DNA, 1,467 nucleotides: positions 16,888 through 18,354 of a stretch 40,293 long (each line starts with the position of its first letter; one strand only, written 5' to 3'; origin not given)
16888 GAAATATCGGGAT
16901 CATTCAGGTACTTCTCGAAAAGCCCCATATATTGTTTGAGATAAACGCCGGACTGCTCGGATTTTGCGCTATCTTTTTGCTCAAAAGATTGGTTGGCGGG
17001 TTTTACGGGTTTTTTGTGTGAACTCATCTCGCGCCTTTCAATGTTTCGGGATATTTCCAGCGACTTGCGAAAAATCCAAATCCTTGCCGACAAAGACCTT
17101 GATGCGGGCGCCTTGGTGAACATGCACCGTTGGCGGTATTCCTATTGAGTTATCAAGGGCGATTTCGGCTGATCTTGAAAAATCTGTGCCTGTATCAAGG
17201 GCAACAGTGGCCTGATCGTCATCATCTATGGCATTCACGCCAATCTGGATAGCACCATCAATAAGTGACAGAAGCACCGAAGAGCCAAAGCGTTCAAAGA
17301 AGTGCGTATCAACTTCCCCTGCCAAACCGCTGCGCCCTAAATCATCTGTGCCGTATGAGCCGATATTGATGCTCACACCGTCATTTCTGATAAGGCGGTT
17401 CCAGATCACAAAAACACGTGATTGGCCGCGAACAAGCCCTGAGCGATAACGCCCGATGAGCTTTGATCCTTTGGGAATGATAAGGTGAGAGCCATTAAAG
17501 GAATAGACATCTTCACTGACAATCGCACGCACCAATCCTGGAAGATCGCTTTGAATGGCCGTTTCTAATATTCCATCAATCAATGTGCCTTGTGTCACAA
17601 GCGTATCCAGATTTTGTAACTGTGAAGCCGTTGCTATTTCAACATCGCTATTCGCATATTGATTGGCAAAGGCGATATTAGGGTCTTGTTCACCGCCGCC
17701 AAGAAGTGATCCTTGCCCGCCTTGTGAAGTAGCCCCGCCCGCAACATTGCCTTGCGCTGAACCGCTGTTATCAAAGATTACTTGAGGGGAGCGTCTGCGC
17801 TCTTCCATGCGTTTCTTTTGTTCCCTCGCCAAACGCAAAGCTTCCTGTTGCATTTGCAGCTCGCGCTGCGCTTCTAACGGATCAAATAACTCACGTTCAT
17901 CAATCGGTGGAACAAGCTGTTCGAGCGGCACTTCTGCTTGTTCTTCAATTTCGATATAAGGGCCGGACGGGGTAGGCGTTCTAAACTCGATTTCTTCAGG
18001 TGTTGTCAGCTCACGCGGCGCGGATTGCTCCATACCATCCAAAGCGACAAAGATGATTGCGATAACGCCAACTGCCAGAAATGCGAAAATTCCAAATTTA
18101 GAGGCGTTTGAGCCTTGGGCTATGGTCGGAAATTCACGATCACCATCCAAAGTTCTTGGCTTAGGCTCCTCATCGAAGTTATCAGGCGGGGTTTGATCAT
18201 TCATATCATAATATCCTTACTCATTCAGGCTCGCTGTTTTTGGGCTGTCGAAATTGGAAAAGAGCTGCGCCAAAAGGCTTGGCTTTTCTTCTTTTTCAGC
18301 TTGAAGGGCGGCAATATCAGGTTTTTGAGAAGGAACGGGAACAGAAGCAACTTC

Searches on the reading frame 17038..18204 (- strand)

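Call 8: search_protein_families(library=pfam, proteins=[window:17038-18204:-], max_evalue=0.01)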
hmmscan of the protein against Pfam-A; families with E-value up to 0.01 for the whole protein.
window:17038-18204:- (388 aa): 1 family
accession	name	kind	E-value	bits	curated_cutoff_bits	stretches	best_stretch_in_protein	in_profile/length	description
PF03743.19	TrbI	-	5.8e-57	193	35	1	203-378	2-188/188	Bacterial conjugation TrbI-like protein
